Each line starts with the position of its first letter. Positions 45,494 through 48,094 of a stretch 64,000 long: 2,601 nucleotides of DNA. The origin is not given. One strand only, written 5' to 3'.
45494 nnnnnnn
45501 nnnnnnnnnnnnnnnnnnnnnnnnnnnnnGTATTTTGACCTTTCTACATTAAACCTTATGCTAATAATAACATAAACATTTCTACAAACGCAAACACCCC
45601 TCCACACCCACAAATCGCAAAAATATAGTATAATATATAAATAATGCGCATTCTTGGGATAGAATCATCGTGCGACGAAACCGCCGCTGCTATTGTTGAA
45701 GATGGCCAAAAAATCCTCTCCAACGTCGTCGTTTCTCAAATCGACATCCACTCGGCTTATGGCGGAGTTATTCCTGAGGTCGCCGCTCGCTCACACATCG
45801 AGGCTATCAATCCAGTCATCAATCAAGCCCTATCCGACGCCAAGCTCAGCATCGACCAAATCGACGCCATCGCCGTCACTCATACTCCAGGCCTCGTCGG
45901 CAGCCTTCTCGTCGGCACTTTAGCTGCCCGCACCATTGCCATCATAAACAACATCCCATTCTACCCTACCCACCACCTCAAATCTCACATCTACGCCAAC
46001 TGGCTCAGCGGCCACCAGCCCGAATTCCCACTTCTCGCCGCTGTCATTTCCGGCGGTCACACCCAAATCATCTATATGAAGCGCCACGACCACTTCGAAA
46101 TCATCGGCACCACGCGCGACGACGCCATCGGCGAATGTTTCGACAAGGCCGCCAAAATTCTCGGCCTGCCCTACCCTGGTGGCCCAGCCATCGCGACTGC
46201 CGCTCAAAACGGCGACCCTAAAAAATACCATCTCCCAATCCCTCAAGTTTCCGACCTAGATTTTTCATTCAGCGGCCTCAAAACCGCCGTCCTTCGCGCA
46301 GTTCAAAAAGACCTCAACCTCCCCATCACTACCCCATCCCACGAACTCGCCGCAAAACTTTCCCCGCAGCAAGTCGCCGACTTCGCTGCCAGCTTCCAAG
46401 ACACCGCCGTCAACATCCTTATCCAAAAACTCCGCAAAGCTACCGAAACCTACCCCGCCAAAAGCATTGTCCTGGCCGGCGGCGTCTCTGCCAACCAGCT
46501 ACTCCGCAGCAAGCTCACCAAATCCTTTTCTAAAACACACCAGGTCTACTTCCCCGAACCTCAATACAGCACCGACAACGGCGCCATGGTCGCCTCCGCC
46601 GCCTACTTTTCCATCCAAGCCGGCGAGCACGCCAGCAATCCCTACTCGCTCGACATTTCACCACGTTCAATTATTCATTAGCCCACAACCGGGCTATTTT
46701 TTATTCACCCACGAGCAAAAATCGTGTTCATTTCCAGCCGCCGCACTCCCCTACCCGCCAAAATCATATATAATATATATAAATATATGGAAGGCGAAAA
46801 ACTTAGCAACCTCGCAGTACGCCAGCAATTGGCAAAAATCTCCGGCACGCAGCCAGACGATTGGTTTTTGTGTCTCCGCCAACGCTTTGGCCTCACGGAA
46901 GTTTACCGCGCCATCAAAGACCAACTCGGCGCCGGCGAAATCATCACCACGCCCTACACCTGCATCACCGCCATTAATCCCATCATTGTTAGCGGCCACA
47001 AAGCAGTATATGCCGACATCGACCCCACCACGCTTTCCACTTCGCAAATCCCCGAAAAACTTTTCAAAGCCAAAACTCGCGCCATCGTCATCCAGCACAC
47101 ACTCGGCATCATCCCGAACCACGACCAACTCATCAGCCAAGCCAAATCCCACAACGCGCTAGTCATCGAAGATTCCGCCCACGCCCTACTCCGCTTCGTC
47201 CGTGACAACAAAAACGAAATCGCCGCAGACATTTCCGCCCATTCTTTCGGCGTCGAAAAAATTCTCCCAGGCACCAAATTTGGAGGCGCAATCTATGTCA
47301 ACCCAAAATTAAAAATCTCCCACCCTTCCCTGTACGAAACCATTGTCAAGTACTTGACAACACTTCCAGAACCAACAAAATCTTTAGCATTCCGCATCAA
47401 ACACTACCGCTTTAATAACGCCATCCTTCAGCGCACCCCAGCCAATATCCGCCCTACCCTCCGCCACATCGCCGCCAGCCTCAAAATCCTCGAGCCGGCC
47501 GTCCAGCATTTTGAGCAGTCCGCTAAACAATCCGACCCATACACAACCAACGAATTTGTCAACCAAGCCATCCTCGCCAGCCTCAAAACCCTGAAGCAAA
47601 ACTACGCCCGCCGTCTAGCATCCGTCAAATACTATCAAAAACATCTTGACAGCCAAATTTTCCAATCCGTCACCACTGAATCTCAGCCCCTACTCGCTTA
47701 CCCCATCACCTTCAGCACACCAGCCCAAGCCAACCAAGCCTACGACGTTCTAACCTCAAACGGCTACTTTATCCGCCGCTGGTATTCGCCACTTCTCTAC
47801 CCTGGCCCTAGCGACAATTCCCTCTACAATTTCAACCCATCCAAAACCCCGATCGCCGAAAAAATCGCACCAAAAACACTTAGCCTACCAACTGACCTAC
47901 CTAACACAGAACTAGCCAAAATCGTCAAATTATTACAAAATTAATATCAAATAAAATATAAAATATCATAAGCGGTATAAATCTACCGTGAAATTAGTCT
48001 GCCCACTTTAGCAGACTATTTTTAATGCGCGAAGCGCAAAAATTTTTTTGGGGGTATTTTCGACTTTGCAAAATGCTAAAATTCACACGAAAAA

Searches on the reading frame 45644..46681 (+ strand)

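Call 19: search_protein_families(library=pfam, proteins=[window:45644-46681:+], max_evalue=0.001)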
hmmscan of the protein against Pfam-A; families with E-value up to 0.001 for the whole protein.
window:45644-46681:+ (345 aa): 3 families
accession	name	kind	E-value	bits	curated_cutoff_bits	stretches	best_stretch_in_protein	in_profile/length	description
PF00814.31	TsaD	-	2.2e-93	313.2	24.8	1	23-317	1-263/264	tRNA N6-adenosine threonylcarbamoyltransferase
PF22521.2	HypF_C_2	-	1.2e-08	35.5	27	1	233-312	154-234/241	Carbamoyltransferase, Kae1-like Domain, second subdomain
PF02543.21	Carbam_trans_N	-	4.4e-06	26.8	24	1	235-303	264-331/346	Carbamoyltransferase N-terminus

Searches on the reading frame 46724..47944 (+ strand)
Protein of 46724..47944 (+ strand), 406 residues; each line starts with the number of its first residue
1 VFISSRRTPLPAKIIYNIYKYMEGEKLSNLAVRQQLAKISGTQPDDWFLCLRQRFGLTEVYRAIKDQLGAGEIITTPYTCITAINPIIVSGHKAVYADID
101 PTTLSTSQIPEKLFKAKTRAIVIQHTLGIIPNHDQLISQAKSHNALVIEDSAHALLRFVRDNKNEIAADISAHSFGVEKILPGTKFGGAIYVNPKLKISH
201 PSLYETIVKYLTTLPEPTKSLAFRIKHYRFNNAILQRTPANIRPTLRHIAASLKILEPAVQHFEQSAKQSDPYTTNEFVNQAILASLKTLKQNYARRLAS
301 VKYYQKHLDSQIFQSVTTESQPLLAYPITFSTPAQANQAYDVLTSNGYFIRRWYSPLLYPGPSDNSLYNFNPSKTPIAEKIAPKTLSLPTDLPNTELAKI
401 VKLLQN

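Call 19: search_protein_families(library=pfam, proteins=[window:46724-47944:+], max_evalue=0.001)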
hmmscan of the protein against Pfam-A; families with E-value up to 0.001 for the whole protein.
window:46724-47944:+ (406 aa): 1 family
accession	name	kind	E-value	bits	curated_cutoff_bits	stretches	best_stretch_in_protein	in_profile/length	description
PF01041.23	DegT_DnrJ_EryC1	-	2.7e-21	76.6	19.8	1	71-193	65-187/360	DegT/DnrJ/EryC1/StrS aminotransferase family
